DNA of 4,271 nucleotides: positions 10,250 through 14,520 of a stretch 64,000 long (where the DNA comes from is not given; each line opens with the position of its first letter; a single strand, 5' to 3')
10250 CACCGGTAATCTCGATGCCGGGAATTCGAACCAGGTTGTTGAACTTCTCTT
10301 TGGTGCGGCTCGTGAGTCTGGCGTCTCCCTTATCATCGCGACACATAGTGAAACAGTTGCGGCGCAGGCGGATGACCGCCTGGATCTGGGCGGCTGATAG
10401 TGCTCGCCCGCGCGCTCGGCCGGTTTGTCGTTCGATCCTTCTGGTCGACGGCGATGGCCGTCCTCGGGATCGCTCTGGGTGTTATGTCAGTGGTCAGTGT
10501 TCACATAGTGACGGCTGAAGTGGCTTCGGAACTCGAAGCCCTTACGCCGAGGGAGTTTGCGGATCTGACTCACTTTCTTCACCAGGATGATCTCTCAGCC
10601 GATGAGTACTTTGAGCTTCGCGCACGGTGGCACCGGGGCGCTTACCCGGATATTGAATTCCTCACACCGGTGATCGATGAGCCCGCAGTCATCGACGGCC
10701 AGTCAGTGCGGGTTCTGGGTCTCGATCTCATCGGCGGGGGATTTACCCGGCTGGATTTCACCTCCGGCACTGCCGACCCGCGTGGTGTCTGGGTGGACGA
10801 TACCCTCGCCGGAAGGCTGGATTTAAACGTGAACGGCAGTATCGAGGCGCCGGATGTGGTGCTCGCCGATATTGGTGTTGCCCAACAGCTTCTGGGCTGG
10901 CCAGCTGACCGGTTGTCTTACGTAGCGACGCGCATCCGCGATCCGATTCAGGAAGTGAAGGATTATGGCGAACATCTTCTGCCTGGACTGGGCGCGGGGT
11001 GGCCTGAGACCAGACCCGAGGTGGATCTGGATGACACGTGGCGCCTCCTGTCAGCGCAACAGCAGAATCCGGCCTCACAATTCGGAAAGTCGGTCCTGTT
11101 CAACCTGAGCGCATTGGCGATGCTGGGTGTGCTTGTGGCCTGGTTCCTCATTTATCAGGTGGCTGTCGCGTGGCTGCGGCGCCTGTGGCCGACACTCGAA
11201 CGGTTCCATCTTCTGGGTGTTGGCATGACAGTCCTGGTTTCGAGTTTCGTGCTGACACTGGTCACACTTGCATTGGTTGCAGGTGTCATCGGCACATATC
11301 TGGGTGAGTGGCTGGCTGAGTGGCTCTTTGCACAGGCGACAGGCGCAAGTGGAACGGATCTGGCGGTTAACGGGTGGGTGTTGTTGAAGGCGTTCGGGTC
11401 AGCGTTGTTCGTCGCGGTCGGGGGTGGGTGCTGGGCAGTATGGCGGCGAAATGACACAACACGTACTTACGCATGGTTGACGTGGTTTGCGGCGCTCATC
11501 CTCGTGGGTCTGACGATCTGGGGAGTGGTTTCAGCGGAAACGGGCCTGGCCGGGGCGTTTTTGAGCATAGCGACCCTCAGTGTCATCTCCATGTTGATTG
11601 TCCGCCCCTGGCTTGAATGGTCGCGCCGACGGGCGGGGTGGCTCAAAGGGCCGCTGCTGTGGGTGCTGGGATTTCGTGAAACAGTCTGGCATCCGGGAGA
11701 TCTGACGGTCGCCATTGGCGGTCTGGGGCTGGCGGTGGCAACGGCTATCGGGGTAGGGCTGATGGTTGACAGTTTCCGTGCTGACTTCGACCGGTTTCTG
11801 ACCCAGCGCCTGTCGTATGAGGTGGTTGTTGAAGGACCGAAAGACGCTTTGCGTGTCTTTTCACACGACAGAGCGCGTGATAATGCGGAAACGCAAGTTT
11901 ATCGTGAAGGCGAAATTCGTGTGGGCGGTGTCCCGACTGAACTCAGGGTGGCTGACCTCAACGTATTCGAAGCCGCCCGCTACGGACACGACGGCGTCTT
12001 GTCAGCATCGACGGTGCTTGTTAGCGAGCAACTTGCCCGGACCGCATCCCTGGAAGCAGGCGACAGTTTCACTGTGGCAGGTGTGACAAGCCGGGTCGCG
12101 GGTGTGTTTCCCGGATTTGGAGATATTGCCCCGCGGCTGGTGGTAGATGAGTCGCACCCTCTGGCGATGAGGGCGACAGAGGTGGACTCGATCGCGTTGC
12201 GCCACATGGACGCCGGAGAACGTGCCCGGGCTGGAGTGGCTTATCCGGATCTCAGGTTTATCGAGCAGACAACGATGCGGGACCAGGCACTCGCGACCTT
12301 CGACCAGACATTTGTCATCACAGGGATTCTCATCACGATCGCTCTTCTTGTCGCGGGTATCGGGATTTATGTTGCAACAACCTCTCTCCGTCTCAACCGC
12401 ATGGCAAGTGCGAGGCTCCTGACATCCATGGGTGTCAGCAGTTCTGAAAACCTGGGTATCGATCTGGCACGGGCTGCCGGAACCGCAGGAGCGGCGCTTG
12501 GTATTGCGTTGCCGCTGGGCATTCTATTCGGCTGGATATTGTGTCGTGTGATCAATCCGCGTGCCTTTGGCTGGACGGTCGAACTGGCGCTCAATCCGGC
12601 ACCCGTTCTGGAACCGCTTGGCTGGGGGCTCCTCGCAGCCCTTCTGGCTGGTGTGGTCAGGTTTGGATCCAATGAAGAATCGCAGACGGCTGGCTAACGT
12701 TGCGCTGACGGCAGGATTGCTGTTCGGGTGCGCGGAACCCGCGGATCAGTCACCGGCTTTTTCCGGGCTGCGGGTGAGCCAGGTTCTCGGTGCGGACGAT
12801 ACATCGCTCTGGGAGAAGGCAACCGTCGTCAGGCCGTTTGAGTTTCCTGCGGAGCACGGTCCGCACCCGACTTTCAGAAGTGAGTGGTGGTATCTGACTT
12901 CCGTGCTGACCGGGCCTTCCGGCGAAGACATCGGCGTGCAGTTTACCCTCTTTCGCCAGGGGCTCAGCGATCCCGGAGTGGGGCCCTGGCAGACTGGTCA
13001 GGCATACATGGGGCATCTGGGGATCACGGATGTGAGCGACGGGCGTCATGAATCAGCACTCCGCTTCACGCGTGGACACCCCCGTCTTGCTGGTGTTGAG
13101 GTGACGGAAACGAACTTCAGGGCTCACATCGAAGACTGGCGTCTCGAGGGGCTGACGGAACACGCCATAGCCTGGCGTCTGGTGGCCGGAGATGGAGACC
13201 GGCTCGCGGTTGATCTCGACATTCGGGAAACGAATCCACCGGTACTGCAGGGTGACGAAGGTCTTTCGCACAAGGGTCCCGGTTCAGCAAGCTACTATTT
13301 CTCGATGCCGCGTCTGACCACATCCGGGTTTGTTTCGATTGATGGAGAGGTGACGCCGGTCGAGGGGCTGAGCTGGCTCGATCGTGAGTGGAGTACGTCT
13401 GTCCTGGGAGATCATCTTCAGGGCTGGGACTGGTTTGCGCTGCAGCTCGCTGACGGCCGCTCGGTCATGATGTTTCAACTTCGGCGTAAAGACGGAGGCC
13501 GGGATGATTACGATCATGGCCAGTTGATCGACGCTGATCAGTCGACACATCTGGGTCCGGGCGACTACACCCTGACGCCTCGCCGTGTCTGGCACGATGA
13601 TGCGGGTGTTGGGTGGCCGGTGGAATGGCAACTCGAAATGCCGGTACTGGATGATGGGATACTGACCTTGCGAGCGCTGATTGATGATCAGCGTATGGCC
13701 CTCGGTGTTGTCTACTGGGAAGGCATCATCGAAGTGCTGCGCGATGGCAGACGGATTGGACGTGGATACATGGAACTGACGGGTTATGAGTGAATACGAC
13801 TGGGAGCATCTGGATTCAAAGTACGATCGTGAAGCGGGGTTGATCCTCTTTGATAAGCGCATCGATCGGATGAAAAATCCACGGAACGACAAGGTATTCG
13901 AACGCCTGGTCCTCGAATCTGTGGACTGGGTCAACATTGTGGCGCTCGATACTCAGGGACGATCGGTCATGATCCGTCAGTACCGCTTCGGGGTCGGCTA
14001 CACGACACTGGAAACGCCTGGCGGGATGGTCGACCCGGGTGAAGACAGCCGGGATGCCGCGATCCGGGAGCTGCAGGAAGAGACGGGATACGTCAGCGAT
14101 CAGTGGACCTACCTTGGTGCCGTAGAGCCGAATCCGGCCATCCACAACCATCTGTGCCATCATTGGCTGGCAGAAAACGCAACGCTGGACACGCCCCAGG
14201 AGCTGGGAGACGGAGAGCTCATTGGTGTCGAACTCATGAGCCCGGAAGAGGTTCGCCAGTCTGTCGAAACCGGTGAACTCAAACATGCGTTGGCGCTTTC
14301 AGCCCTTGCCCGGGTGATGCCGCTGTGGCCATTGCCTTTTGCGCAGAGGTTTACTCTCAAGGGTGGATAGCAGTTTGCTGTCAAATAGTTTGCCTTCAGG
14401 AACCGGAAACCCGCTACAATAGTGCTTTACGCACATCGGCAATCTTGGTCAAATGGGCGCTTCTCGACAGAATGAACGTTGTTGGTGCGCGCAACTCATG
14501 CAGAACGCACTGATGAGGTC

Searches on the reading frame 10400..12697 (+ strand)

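Call 49: search_protein_families(library=pfam, proteins=[window:10400-12697:+], max_evalue=0.0001)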
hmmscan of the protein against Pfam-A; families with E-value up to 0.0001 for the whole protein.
window:10400-12697:+ (765 aa): 2 families
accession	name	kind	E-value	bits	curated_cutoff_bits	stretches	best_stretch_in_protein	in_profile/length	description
PF12704.14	MacB_PCD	-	1.7e-05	25.6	27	0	17-141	1-134/207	MacB-like periplasmic core domain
PF02687.27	FtsX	-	9.4e-05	22.9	25.5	1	643-752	2-109/120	FtsX-like permease C-terminal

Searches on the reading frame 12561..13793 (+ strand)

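Call 49: search_protein_families(library=pfam, proteins=[window:12561-13793:+], max_evalue=0.0001)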
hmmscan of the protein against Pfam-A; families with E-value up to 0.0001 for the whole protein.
window:12561-13793:+ (410 aa): 2 families
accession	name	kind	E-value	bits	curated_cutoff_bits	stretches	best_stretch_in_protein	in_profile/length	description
PF07143.17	CrtC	-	8.5e-47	160.4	22.5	1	108-279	2-168/168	CrtC N-terminal lipocalin domain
PF17186.10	Lipocalin_9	-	5.1e-35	120.9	26.2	1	283-409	2-131/131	Lipocalin-like domain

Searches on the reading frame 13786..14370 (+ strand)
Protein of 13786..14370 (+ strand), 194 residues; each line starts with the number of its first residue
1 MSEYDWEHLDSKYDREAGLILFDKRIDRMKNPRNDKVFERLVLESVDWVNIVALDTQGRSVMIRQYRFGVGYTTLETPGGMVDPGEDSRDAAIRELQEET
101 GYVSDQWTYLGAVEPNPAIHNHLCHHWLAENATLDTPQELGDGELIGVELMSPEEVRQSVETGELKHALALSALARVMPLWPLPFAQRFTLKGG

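Call 49: search_protein_families(library=pfam, proteins=[window:13786-14370:+], max_evalue=0.0001)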
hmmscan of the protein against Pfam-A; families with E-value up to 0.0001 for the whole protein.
window:13786-14370:+ (194 aa): 1 family
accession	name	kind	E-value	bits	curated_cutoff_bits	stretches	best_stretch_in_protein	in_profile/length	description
PF00293.34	NUDIX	-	4.3e-20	72.5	21.1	1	49-159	6-119/134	NUDIX domain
